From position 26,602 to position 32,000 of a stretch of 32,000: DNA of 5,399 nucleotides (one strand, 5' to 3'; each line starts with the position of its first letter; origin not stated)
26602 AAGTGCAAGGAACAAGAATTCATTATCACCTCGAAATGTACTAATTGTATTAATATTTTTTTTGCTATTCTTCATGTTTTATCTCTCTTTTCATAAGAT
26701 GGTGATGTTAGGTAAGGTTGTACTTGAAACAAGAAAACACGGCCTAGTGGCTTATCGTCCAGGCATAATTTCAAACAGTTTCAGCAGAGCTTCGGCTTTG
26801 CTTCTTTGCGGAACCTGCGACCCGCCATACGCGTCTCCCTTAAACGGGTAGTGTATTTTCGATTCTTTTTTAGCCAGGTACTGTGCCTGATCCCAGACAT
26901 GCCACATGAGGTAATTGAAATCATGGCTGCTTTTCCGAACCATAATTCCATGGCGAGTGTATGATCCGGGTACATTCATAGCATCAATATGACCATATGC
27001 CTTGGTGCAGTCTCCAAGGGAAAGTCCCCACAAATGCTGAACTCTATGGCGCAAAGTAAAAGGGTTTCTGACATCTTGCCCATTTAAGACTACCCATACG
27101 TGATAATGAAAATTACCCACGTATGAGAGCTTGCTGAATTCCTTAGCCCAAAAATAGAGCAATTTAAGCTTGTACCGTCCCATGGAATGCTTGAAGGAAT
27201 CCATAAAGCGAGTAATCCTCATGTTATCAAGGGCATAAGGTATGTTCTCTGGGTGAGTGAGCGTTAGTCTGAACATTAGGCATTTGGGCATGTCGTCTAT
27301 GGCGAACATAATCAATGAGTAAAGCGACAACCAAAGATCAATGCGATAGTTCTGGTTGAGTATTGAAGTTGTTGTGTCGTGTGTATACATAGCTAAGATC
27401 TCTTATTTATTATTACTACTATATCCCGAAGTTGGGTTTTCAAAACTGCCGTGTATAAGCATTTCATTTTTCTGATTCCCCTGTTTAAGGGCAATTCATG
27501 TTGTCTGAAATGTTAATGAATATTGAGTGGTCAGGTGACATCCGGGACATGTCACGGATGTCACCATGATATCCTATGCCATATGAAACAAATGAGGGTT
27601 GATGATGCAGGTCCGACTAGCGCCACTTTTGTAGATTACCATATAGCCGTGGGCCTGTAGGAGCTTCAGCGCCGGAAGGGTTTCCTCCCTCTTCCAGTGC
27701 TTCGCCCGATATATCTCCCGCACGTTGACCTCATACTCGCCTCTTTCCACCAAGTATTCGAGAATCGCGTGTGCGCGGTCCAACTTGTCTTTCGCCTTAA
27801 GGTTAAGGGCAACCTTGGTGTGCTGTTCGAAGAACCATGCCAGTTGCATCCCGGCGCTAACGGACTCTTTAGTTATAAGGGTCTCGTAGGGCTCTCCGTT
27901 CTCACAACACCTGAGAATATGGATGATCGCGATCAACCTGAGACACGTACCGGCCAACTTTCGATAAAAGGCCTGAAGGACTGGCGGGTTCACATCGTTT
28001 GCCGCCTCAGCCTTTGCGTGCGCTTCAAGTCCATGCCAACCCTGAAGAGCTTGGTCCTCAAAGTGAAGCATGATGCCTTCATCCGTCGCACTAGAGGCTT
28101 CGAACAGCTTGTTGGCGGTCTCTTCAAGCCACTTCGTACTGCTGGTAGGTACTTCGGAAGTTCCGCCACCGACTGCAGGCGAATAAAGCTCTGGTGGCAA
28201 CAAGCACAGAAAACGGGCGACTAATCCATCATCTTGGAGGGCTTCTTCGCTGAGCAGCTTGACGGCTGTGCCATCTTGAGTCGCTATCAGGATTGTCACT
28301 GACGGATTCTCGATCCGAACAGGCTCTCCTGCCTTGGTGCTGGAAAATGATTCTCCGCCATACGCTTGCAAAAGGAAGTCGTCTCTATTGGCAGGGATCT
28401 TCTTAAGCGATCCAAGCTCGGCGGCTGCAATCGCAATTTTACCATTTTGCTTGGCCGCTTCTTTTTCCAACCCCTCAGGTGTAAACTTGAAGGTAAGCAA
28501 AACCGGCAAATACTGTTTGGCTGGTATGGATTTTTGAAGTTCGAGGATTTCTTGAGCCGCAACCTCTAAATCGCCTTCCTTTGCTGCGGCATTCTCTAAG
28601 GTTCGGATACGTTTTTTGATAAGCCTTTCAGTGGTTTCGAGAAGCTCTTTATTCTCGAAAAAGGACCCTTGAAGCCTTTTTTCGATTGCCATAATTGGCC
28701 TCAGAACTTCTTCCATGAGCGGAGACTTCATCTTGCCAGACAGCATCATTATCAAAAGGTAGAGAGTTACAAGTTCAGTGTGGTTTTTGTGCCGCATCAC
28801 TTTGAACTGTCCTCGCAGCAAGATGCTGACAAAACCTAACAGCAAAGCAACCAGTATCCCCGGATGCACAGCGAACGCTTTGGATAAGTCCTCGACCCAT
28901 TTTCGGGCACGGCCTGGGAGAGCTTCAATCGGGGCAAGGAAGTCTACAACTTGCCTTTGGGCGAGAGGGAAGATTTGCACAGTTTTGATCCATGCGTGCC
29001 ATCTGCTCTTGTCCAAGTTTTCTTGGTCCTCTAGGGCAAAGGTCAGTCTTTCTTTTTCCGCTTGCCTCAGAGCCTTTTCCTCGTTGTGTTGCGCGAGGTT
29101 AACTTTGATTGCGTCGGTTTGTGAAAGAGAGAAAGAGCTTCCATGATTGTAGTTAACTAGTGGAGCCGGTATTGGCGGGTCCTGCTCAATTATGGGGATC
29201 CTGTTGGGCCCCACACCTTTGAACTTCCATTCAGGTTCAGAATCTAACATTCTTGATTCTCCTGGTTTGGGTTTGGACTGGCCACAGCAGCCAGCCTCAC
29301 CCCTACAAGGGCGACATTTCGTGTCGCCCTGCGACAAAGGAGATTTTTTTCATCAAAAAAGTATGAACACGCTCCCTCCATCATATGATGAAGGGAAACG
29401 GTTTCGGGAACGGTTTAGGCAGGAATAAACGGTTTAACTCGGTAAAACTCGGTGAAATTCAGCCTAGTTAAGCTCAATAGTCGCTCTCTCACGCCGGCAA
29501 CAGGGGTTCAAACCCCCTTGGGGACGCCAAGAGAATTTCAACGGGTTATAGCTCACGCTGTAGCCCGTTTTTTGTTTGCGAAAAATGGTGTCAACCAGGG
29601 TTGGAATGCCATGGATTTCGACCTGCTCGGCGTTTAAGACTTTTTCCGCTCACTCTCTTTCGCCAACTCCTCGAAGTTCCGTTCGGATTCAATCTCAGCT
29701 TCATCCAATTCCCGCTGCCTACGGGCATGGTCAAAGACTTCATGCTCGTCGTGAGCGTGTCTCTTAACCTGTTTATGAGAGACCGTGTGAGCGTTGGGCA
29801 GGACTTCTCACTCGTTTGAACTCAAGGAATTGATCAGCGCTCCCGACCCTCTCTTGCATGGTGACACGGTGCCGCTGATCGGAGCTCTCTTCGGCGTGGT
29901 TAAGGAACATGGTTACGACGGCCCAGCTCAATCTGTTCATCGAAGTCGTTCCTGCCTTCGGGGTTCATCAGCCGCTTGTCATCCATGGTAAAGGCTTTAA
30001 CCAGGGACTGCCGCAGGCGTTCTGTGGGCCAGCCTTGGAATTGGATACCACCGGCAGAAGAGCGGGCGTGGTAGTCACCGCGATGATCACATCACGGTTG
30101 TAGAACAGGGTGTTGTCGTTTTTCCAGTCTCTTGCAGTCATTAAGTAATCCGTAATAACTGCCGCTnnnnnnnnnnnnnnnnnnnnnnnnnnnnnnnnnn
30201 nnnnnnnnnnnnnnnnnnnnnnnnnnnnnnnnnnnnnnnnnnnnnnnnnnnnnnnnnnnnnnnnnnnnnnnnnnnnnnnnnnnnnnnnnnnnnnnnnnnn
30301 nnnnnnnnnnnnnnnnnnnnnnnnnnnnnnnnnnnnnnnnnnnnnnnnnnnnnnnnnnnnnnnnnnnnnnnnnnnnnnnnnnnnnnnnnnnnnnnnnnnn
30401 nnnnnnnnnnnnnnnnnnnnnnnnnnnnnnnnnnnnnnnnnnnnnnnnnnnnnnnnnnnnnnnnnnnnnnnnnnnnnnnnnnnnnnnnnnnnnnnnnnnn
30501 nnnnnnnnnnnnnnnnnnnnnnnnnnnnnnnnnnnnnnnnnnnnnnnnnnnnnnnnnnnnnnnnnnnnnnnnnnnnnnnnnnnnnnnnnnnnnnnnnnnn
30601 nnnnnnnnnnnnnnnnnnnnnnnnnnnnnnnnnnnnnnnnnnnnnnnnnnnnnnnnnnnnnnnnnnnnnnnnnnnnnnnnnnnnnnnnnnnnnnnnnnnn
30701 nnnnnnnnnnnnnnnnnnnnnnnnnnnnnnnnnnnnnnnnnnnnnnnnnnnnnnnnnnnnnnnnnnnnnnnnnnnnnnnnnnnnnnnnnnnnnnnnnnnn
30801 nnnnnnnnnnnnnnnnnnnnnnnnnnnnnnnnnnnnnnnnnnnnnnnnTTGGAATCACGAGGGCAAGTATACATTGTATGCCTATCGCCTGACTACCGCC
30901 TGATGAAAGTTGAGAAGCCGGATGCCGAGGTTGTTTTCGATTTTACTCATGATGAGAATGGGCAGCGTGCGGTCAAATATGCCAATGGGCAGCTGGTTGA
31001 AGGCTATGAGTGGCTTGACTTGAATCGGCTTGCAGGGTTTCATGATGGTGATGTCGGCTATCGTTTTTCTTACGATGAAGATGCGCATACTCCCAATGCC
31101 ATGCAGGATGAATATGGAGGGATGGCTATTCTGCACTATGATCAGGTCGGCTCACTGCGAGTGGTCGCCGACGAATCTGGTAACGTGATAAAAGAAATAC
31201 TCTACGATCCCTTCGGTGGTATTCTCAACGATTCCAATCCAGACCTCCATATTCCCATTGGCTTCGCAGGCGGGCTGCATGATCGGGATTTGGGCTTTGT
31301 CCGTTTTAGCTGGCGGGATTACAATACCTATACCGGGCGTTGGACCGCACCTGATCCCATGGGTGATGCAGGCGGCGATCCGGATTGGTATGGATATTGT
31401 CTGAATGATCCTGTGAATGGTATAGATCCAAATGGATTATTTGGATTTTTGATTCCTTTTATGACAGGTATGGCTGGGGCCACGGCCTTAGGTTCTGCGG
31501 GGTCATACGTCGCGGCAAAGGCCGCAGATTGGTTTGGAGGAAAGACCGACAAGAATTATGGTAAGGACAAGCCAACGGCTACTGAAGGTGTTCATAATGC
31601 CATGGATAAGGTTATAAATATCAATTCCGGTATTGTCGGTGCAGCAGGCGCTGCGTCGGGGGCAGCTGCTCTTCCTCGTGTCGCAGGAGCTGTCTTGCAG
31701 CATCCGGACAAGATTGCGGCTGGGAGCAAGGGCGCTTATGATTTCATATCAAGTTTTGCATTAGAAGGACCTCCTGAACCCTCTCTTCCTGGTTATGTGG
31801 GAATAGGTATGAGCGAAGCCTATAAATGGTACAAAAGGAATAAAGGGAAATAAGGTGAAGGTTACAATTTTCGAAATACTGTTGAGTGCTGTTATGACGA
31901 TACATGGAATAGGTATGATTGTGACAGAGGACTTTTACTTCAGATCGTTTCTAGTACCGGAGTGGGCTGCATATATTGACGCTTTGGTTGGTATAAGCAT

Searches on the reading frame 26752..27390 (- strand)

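Call 3: search_protein_families(library=pfam, proteins=[window:26752-27390:-], max_evalue=0.01)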
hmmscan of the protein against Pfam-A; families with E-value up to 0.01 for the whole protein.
window:26752-27390:- (212 aa): 2 families
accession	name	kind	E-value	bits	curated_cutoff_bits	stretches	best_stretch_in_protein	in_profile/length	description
PF23343.2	REP_ORF2-G2P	-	1.1e-07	32.5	27.8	1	42-131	4-84/99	Replication-associated protein ORF2/G2P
PF11726.14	YagK_YfjJ_C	-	1.4e-06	28.8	25.8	1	35-180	5-160/170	YagK/YfjJ C-terminal domain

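Call 4: search_protein_families(library=padloc, proteins=[window:26752-27390:-], max_evalue=0.01)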
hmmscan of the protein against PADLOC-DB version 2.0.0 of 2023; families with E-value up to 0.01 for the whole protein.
window:26752-27390:- (212 aa): 0 families

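Call 5: search_protein_families(library=ncbifam, proteins=[window:26752-27390:-], max_evalue=0.01)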
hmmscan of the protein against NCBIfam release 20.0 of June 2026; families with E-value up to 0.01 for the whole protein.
window:26752-27390:- (212 aa): 0 families

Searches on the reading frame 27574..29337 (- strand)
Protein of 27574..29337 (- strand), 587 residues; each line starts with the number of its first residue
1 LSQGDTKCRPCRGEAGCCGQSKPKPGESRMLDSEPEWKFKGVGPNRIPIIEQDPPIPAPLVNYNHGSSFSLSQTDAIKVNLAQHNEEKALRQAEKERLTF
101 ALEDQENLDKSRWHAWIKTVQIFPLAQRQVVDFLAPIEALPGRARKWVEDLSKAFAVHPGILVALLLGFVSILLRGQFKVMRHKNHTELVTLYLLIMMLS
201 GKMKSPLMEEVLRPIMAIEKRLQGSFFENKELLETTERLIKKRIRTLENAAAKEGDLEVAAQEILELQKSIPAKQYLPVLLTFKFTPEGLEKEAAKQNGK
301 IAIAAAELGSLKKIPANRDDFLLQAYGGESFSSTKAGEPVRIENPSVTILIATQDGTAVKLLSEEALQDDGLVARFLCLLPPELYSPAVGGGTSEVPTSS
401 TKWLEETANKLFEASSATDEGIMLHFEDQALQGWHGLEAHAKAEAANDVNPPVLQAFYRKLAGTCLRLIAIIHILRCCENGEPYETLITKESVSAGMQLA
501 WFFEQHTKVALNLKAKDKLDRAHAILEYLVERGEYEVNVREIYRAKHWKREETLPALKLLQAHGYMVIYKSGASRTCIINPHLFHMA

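Call 3: search_protein_families(library=pfam, proteins=[window:27574-29337:-], max_evalue=0.01)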
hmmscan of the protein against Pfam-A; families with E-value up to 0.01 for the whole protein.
window:27574-29337:- (587 aa): 1 family
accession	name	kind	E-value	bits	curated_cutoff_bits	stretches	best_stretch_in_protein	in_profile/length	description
PF13148.11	DUF3987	-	1.2e-69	235.7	27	1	157-512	2-363/364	Protein of unknown function (DUF3987)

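Call 4: search_protein_families(library=padloc, proteins=[window:27574-29337:-], max_evalue=0.01)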
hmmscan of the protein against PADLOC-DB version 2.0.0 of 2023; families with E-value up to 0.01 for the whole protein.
window:27574-29337:- (587 aa): 0 families

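Call 5: search_protein_families(library=ncbifam, proteins=[window:27574-29337:-], max_evalue=0.01)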
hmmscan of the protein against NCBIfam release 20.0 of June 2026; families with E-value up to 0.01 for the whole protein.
window:27574-29337:- (587 aa): 0 families

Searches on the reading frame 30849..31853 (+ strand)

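Call 75: search_protein_families(library=pfam, proteins=[window:30849-31853:+], max_evalue=0.001)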
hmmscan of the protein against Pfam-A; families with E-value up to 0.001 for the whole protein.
window:30849-31853:+ (334 aa): 1 family
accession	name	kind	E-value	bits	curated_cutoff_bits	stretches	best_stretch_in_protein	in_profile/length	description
PF25023.1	TEN_YD-shell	-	3e-11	42.6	50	1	75-169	773-866/909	Teneurin YD-shell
